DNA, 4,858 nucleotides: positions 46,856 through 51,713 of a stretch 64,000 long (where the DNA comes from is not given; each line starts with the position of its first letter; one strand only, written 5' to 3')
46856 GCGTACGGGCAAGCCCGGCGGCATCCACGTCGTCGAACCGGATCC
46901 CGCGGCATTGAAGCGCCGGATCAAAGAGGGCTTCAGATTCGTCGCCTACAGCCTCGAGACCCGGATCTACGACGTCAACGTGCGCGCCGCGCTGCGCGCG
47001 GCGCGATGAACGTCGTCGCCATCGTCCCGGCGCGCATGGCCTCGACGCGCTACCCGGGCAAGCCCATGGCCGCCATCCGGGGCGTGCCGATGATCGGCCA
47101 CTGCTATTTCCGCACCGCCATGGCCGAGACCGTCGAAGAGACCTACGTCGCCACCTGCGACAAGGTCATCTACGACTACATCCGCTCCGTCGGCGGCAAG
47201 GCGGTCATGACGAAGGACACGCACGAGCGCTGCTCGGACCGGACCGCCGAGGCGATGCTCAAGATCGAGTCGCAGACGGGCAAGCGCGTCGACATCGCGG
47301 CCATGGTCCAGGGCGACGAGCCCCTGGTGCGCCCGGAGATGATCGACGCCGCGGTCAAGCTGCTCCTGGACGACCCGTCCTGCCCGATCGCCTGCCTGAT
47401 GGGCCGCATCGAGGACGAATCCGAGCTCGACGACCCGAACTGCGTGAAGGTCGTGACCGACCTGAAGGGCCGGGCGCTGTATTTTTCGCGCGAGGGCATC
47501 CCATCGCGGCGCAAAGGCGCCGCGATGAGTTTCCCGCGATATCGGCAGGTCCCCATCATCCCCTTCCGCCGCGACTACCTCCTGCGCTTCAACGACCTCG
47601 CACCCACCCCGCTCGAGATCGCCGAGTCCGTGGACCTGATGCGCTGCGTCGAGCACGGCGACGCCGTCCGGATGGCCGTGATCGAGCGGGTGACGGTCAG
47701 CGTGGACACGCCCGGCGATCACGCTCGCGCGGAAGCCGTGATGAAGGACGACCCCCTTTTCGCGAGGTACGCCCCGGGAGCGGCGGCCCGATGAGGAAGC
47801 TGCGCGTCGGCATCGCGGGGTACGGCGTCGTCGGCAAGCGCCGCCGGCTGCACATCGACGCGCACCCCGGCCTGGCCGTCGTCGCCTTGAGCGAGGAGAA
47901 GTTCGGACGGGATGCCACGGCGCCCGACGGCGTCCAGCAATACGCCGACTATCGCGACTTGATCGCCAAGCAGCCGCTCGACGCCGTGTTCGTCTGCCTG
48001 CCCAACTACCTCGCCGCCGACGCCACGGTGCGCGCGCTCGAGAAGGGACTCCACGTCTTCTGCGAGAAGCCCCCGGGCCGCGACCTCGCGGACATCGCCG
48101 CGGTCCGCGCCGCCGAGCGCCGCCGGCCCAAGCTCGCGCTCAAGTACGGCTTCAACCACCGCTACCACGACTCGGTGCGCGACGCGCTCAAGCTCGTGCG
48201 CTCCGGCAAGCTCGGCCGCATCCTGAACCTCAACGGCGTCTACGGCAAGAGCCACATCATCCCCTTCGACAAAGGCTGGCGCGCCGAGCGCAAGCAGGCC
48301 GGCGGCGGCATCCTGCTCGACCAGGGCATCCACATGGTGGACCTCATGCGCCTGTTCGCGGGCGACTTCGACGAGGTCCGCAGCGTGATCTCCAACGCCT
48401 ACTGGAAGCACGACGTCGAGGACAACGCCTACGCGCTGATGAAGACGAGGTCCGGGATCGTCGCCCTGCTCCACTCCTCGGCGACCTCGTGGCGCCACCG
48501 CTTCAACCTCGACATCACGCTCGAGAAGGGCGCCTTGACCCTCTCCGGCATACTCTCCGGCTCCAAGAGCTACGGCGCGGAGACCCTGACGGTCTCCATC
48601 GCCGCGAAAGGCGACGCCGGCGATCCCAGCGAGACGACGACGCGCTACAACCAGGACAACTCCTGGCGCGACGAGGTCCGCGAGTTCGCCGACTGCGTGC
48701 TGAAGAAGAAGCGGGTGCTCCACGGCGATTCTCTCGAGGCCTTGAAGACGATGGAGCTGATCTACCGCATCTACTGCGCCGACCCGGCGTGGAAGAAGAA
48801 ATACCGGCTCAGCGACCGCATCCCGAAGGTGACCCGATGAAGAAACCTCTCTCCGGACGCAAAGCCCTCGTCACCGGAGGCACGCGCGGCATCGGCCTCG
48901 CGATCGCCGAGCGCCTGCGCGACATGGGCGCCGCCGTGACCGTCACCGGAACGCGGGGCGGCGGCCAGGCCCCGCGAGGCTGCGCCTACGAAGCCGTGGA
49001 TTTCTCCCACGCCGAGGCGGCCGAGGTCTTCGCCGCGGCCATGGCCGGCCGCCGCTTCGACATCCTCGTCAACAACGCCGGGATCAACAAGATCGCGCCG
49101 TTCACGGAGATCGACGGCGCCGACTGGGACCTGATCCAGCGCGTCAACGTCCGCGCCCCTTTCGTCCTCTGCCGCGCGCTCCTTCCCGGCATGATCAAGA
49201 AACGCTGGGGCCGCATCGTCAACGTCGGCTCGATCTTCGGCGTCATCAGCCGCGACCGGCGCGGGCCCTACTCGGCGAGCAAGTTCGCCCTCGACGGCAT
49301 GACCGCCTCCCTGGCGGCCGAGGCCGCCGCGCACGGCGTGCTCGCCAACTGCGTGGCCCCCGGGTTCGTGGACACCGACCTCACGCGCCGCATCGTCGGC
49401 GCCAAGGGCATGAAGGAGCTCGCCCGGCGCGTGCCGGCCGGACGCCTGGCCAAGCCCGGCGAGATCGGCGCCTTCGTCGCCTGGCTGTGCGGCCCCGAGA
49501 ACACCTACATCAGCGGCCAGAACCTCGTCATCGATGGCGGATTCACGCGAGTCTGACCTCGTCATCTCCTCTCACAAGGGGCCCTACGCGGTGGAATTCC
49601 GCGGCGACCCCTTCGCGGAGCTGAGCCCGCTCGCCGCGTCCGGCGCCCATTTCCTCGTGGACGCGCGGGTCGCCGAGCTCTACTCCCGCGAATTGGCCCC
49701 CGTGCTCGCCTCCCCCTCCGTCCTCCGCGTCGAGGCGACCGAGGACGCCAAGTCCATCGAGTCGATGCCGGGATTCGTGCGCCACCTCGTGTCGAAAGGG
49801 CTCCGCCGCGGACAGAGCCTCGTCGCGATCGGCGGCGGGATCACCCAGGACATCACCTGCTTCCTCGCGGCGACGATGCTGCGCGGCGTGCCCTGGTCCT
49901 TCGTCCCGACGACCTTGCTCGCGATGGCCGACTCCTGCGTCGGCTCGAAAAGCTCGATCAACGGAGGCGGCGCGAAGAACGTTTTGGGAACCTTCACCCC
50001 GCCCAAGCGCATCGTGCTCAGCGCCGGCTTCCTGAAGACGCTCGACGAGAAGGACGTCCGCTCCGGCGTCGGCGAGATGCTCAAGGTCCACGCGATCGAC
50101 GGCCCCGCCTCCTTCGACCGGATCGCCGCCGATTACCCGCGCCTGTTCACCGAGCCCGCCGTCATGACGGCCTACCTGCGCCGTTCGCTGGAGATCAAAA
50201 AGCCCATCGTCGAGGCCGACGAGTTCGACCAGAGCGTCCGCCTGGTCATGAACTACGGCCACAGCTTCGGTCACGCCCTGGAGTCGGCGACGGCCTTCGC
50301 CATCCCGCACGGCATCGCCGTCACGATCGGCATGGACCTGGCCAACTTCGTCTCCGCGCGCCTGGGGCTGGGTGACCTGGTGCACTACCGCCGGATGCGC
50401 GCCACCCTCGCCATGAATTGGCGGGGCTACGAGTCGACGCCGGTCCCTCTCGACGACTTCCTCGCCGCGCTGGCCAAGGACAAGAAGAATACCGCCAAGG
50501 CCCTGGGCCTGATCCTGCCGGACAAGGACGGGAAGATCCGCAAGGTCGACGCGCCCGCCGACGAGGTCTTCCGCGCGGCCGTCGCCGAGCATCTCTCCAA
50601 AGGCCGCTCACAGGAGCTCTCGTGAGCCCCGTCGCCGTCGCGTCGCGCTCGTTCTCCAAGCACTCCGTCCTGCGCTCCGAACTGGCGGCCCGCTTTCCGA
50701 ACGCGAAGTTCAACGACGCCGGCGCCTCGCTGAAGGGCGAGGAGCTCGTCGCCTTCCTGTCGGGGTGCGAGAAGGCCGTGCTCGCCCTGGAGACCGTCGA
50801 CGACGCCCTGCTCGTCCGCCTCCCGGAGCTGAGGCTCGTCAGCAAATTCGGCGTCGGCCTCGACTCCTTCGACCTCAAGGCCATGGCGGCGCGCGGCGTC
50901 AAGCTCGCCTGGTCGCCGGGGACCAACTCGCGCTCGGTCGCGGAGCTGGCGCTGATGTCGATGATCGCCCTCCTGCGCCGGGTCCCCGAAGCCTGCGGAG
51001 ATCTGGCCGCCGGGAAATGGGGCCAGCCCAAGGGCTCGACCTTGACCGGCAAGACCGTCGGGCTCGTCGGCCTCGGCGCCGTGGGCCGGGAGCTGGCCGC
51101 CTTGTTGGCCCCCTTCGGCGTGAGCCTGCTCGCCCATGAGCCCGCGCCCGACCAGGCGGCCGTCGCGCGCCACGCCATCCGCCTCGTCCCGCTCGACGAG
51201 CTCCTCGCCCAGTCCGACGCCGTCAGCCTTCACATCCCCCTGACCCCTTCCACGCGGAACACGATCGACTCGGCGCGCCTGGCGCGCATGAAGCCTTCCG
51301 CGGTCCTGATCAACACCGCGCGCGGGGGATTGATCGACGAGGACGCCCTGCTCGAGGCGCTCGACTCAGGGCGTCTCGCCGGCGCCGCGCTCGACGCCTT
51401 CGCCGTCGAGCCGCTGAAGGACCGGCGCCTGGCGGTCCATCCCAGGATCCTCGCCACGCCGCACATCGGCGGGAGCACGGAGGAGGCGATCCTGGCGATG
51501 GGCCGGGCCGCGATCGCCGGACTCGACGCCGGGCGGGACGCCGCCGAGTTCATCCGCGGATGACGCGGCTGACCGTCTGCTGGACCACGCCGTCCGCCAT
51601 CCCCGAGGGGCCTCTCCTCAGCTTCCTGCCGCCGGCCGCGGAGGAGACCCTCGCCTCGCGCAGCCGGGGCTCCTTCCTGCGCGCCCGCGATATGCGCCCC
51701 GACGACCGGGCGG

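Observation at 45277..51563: Seven-gene KpsF / HpcH-aldolase / KdsB-like / Gfo / SDR / DHQ-synthase-like / 2-hydroxyacid-DH block: a non-canonical ulosonic-acid or carbasugar pathway?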

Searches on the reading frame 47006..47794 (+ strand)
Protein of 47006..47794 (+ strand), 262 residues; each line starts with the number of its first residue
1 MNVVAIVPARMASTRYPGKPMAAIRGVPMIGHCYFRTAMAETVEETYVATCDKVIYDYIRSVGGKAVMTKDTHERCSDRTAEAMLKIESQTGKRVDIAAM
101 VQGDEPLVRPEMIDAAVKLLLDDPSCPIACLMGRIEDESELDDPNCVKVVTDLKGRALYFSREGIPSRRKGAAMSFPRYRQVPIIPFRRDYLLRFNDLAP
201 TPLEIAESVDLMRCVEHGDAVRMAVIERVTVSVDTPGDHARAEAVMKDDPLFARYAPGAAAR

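Call 4: search_protein_families(library=pfam, proteins=[window:47006-47794:+], max_evalue=0.01)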
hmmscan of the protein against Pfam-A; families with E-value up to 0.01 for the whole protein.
window:47006-47794:+ (262 aa): 2 families
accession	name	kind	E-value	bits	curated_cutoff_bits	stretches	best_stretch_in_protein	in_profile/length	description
PF02348.25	CTP_transf_3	-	6.9e-41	140.9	22.6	1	4-218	1-214/217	Cytidylyltransferase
PF19461.4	DUF5998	-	0.0067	16.6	25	0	44-101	72-129/179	Family of unknown function (DUF5998)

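Call 5: search_protein_families(library=ncbifam, proteins=[window:47006-47794:+], max_evalue=0.001)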
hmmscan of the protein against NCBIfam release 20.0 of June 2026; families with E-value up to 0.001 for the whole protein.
window:47006-47794:+ (262 aa): 6 families
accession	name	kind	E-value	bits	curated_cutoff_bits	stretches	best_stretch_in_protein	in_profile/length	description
NF009905.0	PRK13368.1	subfamily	5.2e-87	291.2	255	1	1-249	1-241/243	3-deoxy-manno-octulosonate cytidylyltransferase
NF003952.0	PRK05450.1-5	subfamily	1.8e-72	243.5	193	1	1-248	1-247/250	3-deoxy-manno-octulosonate cytidylyltransferase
NF003950.0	PRK05450.1-3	subfamily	3.1e-58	197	234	1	1-248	1-244/248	3-deoxy-manno-octulosonate cytidylyltransferase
NF003948.0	PRK05450.1-1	equivalog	1.3e-55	188.3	281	1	1-247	4-244/248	3-deoxy-manno-octulosonate cytidylyltransferase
TIGR00466.1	kdsB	equivalog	9.8e-44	149.6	155.2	1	1-238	1-239/241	3-deoxy-manno-octulosonate cytidylyltransferase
TIGR03584.1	PseF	equivalog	1.5e-06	28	205.7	1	4-122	1-122/222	pseudaminic acid cytidylyltransferase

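Call 53: search_solved_structures(query=window:47006-47794:+, max_evalue=1e-8, show_alignments=1)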
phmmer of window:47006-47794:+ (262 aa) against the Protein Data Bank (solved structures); distinct sequences matched with E-value up to 1e-8: 13.
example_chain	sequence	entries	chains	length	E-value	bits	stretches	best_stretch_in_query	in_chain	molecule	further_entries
1gq9_A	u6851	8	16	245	3.2e-41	144.6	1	3-247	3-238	3-DEOXY-MANNO-OCTULOSONATE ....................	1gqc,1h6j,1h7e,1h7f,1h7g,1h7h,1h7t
3oam_A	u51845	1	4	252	3.6e-38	134.6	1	2-239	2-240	3-deoxy-manno-octulosonate cytidylyltransferase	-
3jtj_A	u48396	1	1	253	2.6e-35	125.2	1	1-247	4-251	3-deoxy-manno-octulosonate cytidylyltransferase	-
8ees_A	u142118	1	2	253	2.1e-34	122.3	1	5-245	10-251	3-deoxy-manno-octulosonate cytidylyltransferase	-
4xwi_A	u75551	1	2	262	7.8e-33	117.1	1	5-245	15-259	3-deoxy-manno-octulosonate cytidylyltransferase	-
1vh1_A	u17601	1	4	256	1.4e-32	116.3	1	1-247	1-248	3-deoxy-manno-octulosonate cytidylyltransferase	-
1vh3_A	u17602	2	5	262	2.2e-32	115.7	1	2-246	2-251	3-deoxy-manno-octulosonate cytidylyltransferase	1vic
3duv_A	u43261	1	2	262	2.3e-32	115.6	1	2-246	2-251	3-deoxy-manno-octulosonate cytidylyltransferase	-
3k8d_A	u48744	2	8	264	3.2e-32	115.2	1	1-246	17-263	3-deoxy-manno-octulosonate cytidylyltransferase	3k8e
4fcu_A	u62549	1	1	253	1.4e-28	103.2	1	6-241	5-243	3-deoxy-manno-octulosonate cytidylyltransferase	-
3pol_A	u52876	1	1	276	1.8e-28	102.8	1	6-241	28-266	3-deoxy-manno-octulosonate cytidylyltransferase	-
3tqd_A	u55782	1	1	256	2.3e-28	102.5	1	5-244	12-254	3-deoxy-manno-octulosonate cytidylyltransferase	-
2y6p_A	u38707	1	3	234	6.3e-20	74.9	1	4-244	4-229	3-DEOXY-MANNO-OCTULOSONATE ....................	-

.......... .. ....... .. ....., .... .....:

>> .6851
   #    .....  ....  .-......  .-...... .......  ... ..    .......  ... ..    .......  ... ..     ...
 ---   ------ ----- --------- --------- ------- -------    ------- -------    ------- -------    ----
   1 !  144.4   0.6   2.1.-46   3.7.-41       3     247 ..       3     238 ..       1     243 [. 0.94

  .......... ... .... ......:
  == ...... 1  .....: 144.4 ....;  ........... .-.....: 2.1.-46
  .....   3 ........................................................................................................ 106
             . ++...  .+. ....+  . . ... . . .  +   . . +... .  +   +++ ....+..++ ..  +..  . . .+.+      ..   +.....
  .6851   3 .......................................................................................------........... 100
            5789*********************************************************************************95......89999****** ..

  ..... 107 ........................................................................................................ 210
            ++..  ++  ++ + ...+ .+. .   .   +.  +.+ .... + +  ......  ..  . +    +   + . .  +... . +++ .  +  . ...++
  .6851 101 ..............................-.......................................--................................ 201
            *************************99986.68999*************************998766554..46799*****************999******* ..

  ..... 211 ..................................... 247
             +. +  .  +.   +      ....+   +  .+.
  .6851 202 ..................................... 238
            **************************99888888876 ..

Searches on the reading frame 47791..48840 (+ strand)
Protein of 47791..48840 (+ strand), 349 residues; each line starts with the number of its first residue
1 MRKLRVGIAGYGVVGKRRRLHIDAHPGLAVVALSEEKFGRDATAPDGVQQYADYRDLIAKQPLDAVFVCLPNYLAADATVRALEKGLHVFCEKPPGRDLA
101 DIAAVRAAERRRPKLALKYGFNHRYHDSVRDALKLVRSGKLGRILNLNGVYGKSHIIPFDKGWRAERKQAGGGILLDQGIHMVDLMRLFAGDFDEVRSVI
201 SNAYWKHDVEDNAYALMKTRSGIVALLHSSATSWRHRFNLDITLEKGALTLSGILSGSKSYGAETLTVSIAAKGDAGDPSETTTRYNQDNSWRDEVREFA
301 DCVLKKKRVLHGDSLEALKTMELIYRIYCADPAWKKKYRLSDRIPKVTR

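Call 4: search_protein_families(library=pfam, proteins=[window:47791-48840:+], max_evalue=0.01)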
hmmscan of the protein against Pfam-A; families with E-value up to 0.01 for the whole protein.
window:47791-48840:+ (349 aa): 4 families
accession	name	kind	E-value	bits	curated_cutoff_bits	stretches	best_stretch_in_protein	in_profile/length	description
PF22725.1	GFO_IDH_MocA_C3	-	1.8e-25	89.8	27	1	130-249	2-123/124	GFO/IDH/MocA C-terminal domain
PF01408.29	GFO_IDH_MocA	-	2.3e-16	61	24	1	4-115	1-115/120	Oxidoreductase family, NAD-binding Rossmann fold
PF02894.22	GFO_IDH_MocA_C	-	4.5e-16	59.8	22.9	1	134-328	2-207/218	Oxidoreductase family, C-terminal alpha/beta domain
PF08635.15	ox_reductase_C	-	0.00054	20.1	22.5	1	124-204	1-77/142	Putative oxidoreductase C terminal domain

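Call 5: search_protein_families(library=ncbifam, proteins=[window:47791-48840:+], max_evalue=0.001)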
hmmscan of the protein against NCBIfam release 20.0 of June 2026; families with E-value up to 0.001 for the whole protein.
window:47791-48840:+ (349 aa): 8 families
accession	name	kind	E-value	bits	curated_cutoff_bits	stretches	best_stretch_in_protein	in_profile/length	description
TIGR04380.1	myo_inos_iolG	equivalog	2.4e-29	102.3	355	1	3-315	1-310/330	inositol 2-dehydrogenase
NF052479.1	LevoglcsnDh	equivalog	4.7e-24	84.8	650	1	2-202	2-214/386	levoglucosan dehydrogenase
NF040723.1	UDP-GlcNAcDh_Arch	equivalog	3.3e-18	66.3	450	1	4-231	1-217/302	UDP-N-acetylglucosamine 3-dehydrogenase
NF041392.1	XylDh_Gfo6_Halo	equivalog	3.7e-17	62.2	350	1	30-330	47-341/350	D-xylose 1-dehydrogenase Gfo6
NF008607.0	PRK11579.1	subfamily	5.6e-10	38.7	330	1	3-189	4-189/346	oxidoreductase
NF052679.1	InsChiInosDhIolG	equivalog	2.2e-09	36.8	540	1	4-225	3-223/343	bifunctional inositol 2-dehydrogenase/D-chiro-inositol 1-dehydrogenase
NF058561.1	BT_2158_fam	equivalog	1.6e-06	27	750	1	46-148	78-181/487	glycoside 3-dehydrogenase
NF007574.0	PRK10206.1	equivalog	6.5e-05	22.1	352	1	51-204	54-201/345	oxidoreductase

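Call 52: search_solved_structures(query=window:47791-48840:+, max_evalue=1e-8)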
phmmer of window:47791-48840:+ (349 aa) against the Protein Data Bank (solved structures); distinct sequences matched with E-value up to 1e-8: 54.
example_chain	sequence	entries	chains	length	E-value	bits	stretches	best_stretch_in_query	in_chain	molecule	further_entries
3cea_A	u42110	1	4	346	1.7e-26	96.5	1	3-319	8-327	Myo-inositol 2-dehydrogenase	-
2glx_A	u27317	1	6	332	5e-23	85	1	31-266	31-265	1,5-anhydro-D-fructose reductase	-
1evj_A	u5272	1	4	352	3.9e-21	78.8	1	45-329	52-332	GLUCOSE-FRUCTOSE OXIDOREDUCTASE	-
1ofg_A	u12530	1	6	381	5.6e-21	78.3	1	45-329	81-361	GLUCOSE-FRUCTOSE OXIDOREDUCTASE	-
1ryd_A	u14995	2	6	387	5.9e-21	78.2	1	45-329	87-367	glucose-fructose oxidoreductase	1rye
1h6a_A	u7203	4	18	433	8.1e-21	77.8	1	45-329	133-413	PRECURSOR FORM OF GLUCOSE-FRUCTOSE OXIDOREDUCTASE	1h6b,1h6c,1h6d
4koa_A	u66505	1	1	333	1.9e-20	76.5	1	29-249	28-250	1,5-anhydro-D-fructose reductase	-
6a3f_A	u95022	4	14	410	1.1e-19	74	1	2-204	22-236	Putative dehydrogenase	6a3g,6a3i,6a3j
5a02_A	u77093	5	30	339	1.1e-19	74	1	38-327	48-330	ALDOSE-ALDOSE OXIDOREDUCTASE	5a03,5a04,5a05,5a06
7xr9_A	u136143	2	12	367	1.2e-19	73.9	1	1-212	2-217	DgpA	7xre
4h3v_A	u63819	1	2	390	5.9e-19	71.6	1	19-193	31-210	Oxidoreductase domain protein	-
3e18_A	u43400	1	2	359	2.6e-18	69.5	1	2-233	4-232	oxidoreductase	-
4mkx_A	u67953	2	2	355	7.3e-18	68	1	3-239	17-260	Inositol dehydrogenase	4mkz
4n54_A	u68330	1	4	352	7.5e-18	68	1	3-239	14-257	Inositol dehydrogenase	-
3ec7_A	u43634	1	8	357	1e-17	67.5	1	4-259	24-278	Putative Dehydrogenase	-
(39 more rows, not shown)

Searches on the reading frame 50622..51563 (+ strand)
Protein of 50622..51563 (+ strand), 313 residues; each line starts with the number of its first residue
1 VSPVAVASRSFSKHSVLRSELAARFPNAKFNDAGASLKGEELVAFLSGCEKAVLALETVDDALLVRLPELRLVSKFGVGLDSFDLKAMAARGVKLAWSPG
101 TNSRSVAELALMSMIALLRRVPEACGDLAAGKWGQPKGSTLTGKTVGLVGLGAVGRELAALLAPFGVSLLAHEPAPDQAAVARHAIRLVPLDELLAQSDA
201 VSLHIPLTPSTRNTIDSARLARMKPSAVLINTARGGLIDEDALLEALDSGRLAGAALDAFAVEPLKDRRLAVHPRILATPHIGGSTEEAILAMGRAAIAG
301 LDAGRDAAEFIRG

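Call 4: search_protein_families(library=pfam, proteins=[window:50622-51563:+], max_evalue=0.01)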
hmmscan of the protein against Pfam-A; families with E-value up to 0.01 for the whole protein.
window:50622-51563:+ (313 aa): 3 families
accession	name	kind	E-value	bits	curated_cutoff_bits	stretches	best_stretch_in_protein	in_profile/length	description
PF02826.25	2-Hacid_dh_C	-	4.8e-57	192.6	25.1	1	111-283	1-178/178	D-isomer specific 2-hydroxyacid dehydrogenase, NAD binding domain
PF00389.36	2-Hacid_dh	-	1.1e-18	67.7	24.6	1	27-301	21-120/134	D-isomer specific 2-hydroxyacid dehydrogenase, catalytic domain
PF03446.21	NAD_binding_2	-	0.00048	20.6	21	1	145-233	1-93/161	NAD binding domain of 6-phosphogluconate dehydrogenase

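Call 5: search_protein_families(library=ncbifam, proteins=[window:50622-51563:+], max_evalue=0.001)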
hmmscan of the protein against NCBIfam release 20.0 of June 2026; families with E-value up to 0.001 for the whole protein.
window:50622-51563:+ (313 aa): 21 families
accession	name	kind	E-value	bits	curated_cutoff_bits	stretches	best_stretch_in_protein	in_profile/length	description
TIGR01327.1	PGDH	equivalog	2.4e-67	227.9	454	1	41-294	33-290/525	phosphoglycerate dehydrogenase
NF008759.0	PRK11790.1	equivalog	2.6e-52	177.9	404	1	35-295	41-307/410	phosphoglycerate dehydrogenase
NF005069.0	PRK06487.1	equivalog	2.2e-48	164.9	448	1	19-289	22-295/320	2-hydroxyacid dehydrogenase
NF011938.0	PRK15409.1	equivalog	1.6e-47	162.1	492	1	17-301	15-305/324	glyoxylate/hydroxypyruvate reductase GhrB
NF009714.1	PRK13243.1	equivalog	1.8e-47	162.3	455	1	54-296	52-304/332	glyoxylate reductase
NF041369.1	Dhydh_Halo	equivalog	2.4e-39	135.4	400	1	75-289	61-279/305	D-2-hydroxyacid dehydrogenase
NF005750.0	PRK07574.1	equivalog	4e-38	131.5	329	1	66-289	111-341/386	NAD-dependent formate dehydrogenase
NF005387.0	PRK06932.1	equivalog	1.5e-36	125.9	492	1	60-291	56-296/314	2-hydroxyacid dehydrogenase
NF001309.0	PRK00257.1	equivalog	1.2e-35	123.2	434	1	58-285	48-258/379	4-phosphoerythronate dehydrogenase PdxB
NF006263.0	PRK08410.1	equivalog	1.6e-34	119.8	389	1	58-290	52-292/311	D-2-hydroxyacid dehydrogenase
NF000492.1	vanH_gen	exception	2.6e-33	115.5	540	1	70-260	67-252/312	D-lactate dehydrogenase VanH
NF000128.1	vanH-Sc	exception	3.4e-29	102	650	1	73-261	90-273/337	D-lactate dehydrogenase VanH-Sc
NF000151.1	vanH-Ac1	exception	4.3e-26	92.1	750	1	63-261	94-289/351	D-lactate dehydrogenase VanH-Ac1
NF000112.1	vanH-Amyco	exception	1.4e-25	90.3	625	1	61-260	85-281/348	VanH-AOV family D-lactate dehydrogenase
NF000371.1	vanH_Agroup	exception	1.5e-25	90.1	700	1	73-261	75-258/322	VanH-A/VanH-Pt family D-lactate dehydrogenase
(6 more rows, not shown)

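Call 51: search_solved_structures(query=window:50622-51563:+, max_evalue=1e-25)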
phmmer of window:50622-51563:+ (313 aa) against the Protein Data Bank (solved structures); distinct sequences matched with E-value up to 1e-25: 100 (the best 60 are shown).
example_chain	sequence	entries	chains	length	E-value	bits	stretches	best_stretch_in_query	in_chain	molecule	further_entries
6plf_A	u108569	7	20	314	2.4e-54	187.8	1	36-295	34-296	D-3-phosphoglycerate dehydrogenase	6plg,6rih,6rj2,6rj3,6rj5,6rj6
5n6c_A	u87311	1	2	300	2.5e-54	187.8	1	36-295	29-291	D-3-phosphoglycerate dehydrogenase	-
7ewh_A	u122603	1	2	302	2.5e-54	187.8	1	36-295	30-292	D-3-phosphoglycerate dehydrogenase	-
7dkm_A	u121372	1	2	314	2.7e-54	187.7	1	36-295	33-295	D-3-phosphoglycerate dehydrogenase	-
6cwa_A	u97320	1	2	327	2.8e-54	187.7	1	36-295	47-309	D-3-phosphoglycerate dehydrogenase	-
7cvp_A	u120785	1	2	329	2.8e-54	187.6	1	36-295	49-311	D-3-phosphoglycerate dehydrogenase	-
2g76_A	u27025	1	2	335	3e-54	187.5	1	36-295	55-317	D-3-phosphoglycerate dehydrogenase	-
3ddn_A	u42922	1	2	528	8.5e-52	179.5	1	53-292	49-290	D-3-phosphoglycerate dehydrogenase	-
1ygy_A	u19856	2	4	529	8.5e-52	179.5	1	53-292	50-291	D-3-phosphoglycerate dehydrogenase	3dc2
1wwk_A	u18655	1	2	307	2.5e-49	171.4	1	58-290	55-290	phosphoglycerate dehydrogenase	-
9jcm_A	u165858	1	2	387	2.9e-46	161.3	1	32-290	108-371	D-3-phosphoglycerate dehydrogenase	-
9jcn_A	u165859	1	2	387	2.2e-45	158.4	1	32-290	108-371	D-3-phosphoglycerate dehydrogenase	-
5nzq_B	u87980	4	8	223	1.4e-44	155.8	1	98-295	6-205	D-3-phosphoglycerate dehydrogenase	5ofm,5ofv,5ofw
7va1_B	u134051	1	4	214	1.8e-44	155.5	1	98-295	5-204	D-3-phosphoglycerate dehydrogenase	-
5nzp_B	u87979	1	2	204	2.7e-44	154.8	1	98-291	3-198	D-3-phosphoglycerate dehydrogenase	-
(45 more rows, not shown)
